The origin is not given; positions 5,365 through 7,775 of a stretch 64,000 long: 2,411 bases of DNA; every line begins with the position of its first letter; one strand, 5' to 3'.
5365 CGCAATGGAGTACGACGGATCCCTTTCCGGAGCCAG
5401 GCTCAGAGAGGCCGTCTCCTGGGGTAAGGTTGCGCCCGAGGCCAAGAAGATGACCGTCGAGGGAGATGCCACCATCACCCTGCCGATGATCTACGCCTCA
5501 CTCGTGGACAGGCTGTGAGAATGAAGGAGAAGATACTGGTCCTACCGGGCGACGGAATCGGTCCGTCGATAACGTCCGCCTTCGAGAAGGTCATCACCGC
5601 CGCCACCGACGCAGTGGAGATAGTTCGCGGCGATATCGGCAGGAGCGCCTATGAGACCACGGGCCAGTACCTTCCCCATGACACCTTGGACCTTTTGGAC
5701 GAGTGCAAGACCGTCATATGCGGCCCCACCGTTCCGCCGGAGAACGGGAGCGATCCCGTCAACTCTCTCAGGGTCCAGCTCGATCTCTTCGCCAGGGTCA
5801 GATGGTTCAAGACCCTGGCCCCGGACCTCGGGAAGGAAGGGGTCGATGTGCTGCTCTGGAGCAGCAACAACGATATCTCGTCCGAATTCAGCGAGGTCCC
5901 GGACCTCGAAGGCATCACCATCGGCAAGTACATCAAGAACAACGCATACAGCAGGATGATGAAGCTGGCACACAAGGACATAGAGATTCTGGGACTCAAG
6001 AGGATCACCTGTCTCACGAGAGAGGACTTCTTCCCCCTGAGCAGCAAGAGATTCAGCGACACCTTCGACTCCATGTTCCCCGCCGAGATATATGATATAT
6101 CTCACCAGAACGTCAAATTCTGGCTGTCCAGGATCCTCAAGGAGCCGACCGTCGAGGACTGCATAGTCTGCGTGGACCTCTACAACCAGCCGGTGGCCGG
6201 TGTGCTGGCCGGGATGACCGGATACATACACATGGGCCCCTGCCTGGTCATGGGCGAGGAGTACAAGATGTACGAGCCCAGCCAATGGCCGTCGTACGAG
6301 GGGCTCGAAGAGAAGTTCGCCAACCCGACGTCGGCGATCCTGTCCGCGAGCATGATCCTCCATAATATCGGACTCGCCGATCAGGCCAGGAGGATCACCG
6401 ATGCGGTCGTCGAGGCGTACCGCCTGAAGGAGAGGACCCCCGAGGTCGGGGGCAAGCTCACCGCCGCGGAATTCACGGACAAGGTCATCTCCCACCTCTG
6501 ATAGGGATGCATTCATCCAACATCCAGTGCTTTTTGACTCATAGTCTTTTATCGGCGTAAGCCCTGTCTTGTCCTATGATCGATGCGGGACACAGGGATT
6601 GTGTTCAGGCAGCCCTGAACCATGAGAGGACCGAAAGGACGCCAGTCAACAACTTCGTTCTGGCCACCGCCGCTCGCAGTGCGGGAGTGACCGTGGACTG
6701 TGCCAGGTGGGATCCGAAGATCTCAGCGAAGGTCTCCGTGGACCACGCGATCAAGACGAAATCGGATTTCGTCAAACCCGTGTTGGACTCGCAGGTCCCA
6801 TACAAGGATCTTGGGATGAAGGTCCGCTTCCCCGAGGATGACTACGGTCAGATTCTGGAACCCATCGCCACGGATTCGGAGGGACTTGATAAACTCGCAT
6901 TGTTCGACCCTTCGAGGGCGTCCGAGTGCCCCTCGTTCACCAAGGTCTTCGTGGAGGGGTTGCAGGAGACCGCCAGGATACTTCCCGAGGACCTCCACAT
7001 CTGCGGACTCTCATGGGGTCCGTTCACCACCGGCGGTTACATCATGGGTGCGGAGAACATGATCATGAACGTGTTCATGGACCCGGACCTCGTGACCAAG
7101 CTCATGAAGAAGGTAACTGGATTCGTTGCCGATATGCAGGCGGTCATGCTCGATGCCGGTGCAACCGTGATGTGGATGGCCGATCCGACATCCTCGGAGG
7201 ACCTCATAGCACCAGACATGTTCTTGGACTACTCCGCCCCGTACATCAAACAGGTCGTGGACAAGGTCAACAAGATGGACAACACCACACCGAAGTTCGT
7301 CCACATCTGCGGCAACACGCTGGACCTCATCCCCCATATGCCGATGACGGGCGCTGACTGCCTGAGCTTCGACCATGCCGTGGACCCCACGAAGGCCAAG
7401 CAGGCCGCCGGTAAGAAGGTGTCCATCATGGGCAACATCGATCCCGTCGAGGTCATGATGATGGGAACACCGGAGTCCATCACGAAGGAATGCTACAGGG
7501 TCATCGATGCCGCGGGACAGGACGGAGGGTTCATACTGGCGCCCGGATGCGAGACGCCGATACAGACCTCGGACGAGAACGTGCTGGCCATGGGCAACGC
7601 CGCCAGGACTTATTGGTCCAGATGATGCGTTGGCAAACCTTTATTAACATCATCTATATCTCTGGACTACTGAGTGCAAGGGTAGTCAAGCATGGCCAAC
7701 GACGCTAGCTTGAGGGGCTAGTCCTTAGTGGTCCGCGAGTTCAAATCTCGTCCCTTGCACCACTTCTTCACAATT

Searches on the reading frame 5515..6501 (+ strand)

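Call 6: search_protein_families(library=pfam, proteins=[window:5515-6501:+])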
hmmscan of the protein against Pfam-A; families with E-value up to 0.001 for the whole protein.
window:5515-6501:+ (328 aa): 1 family
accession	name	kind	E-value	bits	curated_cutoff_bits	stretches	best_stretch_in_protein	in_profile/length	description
PF00180.25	Iso_dh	-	1.7e-30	106.9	27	1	6-324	1-348/348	Isocitrate/isopropylmalate dehydrogenase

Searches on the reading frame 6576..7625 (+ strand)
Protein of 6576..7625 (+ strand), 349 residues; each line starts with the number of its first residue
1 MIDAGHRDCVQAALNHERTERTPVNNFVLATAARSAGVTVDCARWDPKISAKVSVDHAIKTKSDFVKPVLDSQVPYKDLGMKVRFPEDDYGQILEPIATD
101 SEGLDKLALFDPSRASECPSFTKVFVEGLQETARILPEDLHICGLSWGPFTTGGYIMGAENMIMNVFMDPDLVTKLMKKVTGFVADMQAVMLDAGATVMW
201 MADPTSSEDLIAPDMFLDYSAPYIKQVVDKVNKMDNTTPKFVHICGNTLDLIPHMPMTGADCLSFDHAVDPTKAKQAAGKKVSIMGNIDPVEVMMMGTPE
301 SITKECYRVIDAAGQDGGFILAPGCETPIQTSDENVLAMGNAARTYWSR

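Call 6: search_protein_families(library=pfam, proteins=[window:6576-7625:+])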
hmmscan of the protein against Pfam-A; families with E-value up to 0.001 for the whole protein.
window:6576-7625:+ (349 aa): 1 family
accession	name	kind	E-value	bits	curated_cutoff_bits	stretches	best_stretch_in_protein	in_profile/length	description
PF01208.23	URO-D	-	3.3e-64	217.5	23.9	1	8-346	4-346/346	Uroporphyrinogen decarboxylase (URO-D)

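Call 10: search_protein_families(library=ncbifam, proteins=[window:6576-7625:+], max_evalue=0.1)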
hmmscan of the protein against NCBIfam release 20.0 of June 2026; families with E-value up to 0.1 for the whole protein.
window:6576-7625:+ (349 aa): 5 families
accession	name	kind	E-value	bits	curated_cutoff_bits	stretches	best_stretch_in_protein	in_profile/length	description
TIGR01463.1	mtaA_cmuA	subfamily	4.2e-53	180.8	235.4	1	9-344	8-336/340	MtaA/CmuA family methyltransferase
NF004889.0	PRK06252.1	subfamily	8.4e-47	159.8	244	1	7-346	7-336/340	methylcobalamin:coenzyme M methyltransferase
NF041608.1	methylcob_mtaseMtbA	equivalog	2.7e-37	128.6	600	1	127-345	126-336/339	methylcobamide:CoM methyltransferase MtbA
NF040654.1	MtaA_Meth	equivalog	2.9e-34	118.5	400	1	138-346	135-335/337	methylcobamide:CoM methyltransferase MtaA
TIGR01464.1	hemE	equivalog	2.2e-23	82.8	302.95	1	73-341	72-334/338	uroporphyrinogen decarboxylase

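Call 33: find_related_loci(query=window:6576-7625:+, collection=metagenome_contigs, flank=2000)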
Query window:6576-7625:+ (349 aa) in metagenome_contigs; peptide patterns used: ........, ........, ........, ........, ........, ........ (x = any residue, [..] = any of these).
106 stretches matched a pattern; 59 encode a relative of the query (tblastn E <= 1e-3); 59 distinct loci.
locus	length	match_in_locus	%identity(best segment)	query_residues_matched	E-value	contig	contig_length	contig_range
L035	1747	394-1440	98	1-349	0e+0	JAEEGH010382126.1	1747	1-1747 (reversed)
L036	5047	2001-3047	79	1-349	0e+0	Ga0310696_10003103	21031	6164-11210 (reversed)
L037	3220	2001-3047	78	1-349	0e+0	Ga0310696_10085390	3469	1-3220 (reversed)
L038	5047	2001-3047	77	1-349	0e+0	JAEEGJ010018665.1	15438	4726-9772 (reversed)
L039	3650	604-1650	78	1-349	0e+0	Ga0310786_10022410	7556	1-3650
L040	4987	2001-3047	77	1-349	0e+0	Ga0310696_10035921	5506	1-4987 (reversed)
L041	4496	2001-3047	77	1-349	0e+0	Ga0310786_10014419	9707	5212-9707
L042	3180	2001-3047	77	1-349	0e+0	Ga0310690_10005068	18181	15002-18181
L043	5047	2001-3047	77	1-349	0e+0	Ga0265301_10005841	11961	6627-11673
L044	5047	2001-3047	77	1-349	0e+0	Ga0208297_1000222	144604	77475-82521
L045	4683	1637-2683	77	1-349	0e+0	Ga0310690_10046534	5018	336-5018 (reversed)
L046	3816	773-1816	76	1-348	0e+0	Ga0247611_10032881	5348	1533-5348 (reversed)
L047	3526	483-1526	76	1-348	0e+0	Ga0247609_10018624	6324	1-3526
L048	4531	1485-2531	75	1-349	0e+0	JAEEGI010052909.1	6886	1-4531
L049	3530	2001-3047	75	1-349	0e+0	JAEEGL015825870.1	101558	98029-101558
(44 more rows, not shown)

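Call 51: find_homologous_proteins(query=window:6576-7625:+, max_evalue=1e-100)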
Query window:6576-7625:+ (349 aa): 212 proteins with E <= 1e-100 among 1674 candidates; the best 120 are listed.
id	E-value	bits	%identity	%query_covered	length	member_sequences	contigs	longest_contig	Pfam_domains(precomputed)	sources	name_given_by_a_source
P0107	5.8e-234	793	99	100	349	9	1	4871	PF01208.24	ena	-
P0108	3.3e-204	696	86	100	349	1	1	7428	PF01208.24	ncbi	-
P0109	2.2e-189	647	79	100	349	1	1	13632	PF01208.24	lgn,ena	-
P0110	2.8e-189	647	79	100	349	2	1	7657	PF01208.24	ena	-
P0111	1.2e-186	638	78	100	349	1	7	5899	PF01208.24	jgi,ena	jgi:uroporphyrinogen decarboxylase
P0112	3.3e-186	636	78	100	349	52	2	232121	PF01208.24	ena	-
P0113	4.6e-185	633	77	100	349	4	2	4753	PF01208.24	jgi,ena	jgi:uroporphyrinogen decarboxylase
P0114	5.9e-185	632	77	100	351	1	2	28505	PF01208.24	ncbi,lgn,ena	-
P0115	1.1e-184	631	77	100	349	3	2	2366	PF01208.24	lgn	-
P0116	1.2e-184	631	78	100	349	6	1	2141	PF01208.24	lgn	-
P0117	2.5e-184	630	77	100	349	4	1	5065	PF01208.24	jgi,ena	jgi:uroporphyrinogen decarboxylase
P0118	6.5e-183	626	77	100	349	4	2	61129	PF01208.24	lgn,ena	-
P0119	4.3e-182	623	77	100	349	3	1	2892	PF01208.24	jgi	-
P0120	1.2e-181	621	77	100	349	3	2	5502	PF01208.24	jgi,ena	jgi:uroporphyrinogen decarboxylase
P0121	2.7e-181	620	76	100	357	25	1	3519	PF01208.24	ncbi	-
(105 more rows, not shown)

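Call 52: find_encoding_contigs(protein=P0108, flank=1500, max_places=2)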
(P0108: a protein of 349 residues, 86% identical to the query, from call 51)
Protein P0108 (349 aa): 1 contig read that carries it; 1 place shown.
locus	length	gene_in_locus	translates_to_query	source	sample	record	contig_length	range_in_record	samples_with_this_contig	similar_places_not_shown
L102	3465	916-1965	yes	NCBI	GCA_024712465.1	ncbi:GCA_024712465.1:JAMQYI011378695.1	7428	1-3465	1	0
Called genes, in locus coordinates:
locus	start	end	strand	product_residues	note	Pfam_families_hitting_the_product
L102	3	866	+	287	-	?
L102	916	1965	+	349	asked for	PF01208:URO-D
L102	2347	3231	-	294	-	PF07796:DUF1638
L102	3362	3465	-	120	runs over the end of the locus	-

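Call 53: find_encoding_contigs(protein=P0109, flank=1500, max_places=2)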
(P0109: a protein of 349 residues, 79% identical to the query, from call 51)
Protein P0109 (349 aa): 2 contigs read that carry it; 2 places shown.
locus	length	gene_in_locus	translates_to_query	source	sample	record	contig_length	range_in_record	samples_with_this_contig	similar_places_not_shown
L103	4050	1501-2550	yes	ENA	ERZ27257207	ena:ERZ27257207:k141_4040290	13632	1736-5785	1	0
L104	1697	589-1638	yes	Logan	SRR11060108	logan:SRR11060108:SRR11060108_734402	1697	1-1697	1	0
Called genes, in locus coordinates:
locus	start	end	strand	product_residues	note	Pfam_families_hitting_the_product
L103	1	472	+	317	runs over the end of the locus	PF01916:DS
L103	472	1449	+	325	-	PF00180:Iso_dh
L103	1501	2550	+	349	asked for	PF01208:URO-D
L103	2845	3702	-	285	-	PF19810:HFX_2341_N, PF22665:WHD_DUF6293 (weak)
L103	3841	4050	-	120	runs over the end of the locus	-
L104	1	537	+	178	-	?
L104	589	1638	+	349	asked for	PF01208:URO-D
